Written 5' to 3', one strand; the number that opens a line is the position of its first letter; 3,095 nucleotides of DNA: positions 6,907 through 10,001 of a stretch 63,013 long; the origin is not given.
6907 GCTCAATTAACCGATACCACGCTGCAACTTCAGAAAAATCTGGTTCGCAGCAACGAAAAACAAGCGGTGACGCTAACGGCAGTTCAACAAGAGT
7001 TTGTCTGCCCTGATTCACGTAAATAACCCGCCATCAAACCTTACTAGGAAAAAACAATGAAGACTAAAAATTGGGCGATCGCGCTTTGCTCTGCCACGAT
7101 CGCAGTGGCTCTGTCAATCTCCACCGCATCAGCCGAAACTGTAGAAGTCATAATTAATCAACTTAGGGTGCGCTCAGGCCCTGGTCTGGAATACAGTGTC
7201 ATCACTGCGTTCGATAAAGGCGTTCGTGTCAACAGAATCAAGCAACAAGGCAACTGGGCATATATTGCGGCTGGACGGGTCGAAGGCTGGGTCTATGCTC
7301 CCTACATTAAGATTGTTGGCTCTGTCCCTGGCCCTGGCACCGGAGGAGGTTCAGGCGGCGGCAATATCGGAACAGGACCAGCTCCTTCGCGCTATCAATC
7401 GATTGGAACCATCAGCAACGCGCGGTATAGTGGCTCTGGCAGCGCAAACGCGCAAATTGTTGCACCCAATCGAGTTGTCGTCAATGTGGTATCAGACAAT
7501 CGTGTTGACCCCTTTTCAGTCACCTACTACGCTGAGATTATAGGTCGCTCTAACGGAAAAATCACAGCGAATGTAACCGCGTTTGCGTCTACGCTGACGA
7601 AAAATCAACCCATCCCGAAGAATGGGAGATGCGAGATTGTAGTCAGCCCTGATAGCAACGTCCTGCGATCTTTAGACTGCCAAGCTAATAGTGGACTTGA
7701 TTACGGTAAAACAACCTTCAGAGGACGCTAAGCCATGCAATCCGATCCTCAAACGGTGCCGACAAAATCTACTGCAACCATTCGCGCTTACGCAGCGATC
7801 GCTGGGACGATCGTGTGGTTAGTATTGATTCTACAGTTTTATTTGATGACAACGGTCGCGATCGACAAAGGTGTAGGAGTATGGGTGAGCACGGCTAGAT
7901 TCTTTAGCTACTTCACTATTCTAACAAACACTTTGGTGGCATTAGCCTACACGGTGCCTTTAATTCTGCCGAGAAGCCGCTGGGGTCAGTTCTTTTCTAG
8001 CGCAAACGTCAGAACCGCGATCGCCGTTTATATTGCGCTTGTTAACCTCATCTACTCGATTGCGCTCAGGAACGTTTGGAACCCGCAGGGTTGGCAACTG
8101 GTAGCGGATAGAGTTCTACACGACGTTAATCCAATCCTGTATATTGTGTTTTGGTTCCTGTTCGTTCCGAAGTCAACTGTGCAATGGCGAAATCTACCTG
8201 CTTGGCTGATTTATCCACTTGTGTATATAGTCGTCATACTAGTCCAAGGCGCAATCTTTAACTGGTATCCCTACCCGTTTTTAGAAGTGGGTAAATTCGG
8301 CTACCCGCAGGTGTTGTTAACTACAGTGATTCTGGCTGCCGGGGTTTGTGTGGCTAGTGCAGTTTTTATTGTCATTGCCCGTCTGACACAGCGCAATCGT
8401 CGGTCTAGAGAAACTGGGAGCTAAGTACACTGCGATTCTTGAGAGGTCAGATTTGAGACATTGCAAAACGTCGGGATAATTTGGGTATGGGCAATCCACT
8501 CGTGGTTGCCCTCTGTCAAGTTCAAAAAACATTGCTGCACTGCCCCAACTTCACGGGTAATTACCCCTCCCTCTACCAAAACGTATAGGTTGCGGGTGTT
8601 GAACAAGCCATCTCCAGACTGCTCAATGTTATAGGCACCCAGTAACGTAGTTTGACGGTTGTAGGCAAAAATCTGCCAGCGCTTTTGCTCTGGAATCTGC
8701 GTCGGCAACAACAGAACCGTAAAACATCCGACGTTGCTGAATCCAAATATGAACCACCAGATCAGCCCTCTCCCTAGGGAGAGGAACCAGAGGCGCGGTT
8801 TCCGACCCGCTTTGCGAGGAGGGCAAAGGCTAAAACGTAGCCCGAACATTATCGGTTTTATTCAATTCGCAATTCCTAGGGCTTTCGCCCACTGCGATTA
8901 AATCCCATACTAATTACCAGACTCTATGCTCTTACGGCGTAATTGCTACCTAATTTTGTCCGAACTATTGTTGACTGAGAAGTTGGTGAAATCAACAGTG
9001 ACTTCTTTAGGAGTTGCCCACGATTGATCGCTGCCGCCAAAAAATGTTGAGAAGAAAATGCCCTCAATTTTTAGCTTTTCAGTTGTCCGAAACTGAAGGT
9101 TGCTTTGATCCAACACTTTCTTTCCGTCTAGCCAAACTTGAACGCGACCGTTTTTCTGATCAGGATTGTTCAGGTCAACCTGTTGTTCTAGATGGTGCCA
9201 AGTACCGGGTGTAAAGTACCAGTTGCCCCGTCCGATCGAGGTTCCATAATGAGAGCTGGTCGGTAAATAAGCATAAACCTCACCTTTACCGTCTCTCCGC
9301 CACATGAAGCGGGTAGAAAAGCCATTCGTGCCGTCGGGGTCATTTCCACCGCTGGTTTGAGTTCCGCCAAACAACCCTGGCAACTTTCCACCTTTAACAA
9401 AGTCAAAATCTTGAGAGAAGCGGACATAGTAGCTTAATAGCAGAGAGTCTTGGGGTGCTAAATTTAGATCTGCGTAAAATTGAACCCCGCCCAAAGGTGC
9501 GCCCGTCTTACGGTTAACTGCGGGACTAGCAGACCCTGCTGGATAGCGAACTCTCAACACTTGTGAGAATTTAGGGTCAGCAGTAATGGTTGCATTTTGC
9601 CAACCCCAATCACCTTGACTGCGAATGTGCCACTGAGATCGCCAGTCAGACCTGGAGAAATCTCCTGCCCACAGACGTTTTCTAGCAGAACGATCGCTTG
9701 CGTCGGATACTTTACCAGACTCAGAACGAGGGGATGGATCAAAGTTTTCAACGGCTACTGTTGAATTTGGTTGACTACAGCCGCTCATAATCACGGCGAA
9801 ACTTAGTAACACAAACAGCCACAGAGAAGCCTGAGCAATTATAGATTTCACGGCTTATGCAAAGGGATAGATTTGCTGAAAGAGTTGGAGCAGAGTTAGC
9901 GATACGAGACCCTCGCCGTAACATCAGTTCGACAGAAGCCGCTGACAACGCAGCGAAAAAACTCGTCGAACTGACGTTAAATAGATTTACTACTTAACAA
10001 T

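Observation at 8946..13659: Compact Alg44-like / Alg8-like / lyase three-gene module: a minimal alginate- or polyuronate-type synthase system in a cyanobacterium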

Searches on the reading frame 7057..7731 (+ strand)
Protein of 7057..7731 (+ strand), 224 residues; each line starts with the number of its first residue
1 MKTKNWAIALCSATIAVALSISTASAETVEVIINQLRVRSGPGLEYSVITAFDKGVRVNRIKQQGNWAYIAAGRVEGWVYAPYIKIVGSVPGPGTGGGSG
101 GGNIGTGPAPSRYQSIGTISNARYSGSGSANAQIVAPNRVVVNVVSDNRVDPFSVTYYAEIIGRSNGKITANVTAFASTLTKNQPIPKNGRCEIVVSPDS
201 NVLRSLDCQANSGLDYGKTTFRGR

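Call 14: search_protein_families(library=pfam, proteins=[window:7057-7731:+], max_evalue=0.001)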
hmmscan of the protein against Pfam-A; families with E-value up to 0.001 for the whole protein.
window:7057-7731:+ (224 aa): 2 families
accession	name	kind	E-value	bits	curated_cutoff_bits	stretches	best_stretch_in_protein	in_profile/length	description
PF08239.17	SH3_3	-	4.5e-11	43.2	27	1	35-85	2-54/54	Bacterial SH3 domain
PF06347.19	SH3_4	-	1.2e-05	25.4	24.1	1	37-82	6-52/56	Bacterial SH3 domain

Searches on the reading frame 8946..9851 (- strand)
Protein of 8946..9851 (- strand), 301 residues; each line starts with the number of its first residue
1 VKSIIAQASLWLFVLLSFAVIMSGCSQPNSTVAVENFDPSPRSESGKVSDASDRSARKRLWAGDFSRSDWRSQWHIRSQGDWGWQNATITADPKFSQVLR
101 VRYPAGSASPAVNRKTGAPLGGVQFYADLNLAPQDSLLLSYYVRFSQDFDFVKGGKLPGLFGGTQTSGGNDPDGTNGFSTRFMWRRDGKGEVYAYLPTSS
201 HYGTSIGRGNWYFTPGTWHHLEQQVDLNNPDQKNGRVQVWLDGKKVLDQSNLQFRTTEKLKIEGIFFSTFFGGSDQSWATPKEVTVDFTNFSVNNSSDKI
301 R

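Call 3: search_protein_families(library=pfam, proteins=[window:8946-9851:-], max_evalue=0.1)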
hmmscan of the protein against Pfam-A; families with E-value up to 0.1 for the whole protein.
window:8946-9851:- (301 aa): 3 families
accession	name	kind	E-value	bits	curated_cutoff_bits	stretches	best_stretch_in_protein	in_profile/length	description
PF21294.4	Polysacc_lyase_14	-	9.8e-69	231.8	27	1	95-291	5-215/215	Polysaccharide lyase 14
PF14099.13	Polysacc_lyase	-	2.7e-06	27.8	29.9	1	176-258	98-183/210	Polysaccharide lyase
PF06439.18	3keto-disac_hyd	-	0.017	15.6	26.8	1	207-258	116-160/187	3-keto-disaccharide hydrolase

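Call 4: search_protein_families(library=ncbifam, proteins=[window:8946-9851:-], max_evalue=0.1)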
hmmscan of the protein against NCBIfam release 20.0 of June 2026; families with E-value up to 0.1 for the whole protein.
window:8946-9851:- (301 aa): 0 families

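Call 6: search_solved_structures(query=window:8946-9851:-, max_evalue=1, show_alignments=2)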
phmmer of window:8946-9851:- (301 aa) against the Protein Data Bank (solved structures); distinct sequences matched with E-value up to 1: 10.
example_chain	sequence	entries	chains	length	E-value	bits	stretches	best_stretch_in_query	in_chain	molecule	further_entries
5gmt_A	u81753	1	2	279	1.2e-32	116.7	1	80-295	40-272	Alginate lyase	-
6kcw_A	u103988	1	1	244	6.8e-14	55.1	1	126-291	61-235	Alginate lyase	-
6kcv_B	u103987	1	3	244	5.4e-13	52.1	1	126-291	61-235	Alginate lyase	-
6kzk_A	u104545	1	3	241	2.7e-12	49.8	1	126-291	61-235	Alginate lyase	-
3a0n_A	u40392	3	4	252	5.6e-06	29.1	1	118-293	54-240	VAL-1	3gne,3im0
9jzr_c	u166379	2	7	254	0.11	15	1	30-96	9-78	Lhcb-c | Lhcb3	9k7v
8hpd_C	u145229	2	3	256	0.42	13.1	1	57-97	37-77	siphonaxanthin chlorophyll a/b binding light-harvesting complex II, Bry-Lhcb2 | Lhcb2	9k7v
9hd7_1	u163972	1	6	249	0.81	12.1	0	59-95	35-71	Chlorophyll a-b binding protein Lhcbm-I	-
9jzr_d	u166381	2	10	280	0.82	12.1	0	57-95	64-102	Lhcb-d | LhcbG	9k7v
8bd3_2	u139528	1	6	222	0.83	12.1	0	59-95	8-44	Chlorophyll a-b binding protein, chloroplastic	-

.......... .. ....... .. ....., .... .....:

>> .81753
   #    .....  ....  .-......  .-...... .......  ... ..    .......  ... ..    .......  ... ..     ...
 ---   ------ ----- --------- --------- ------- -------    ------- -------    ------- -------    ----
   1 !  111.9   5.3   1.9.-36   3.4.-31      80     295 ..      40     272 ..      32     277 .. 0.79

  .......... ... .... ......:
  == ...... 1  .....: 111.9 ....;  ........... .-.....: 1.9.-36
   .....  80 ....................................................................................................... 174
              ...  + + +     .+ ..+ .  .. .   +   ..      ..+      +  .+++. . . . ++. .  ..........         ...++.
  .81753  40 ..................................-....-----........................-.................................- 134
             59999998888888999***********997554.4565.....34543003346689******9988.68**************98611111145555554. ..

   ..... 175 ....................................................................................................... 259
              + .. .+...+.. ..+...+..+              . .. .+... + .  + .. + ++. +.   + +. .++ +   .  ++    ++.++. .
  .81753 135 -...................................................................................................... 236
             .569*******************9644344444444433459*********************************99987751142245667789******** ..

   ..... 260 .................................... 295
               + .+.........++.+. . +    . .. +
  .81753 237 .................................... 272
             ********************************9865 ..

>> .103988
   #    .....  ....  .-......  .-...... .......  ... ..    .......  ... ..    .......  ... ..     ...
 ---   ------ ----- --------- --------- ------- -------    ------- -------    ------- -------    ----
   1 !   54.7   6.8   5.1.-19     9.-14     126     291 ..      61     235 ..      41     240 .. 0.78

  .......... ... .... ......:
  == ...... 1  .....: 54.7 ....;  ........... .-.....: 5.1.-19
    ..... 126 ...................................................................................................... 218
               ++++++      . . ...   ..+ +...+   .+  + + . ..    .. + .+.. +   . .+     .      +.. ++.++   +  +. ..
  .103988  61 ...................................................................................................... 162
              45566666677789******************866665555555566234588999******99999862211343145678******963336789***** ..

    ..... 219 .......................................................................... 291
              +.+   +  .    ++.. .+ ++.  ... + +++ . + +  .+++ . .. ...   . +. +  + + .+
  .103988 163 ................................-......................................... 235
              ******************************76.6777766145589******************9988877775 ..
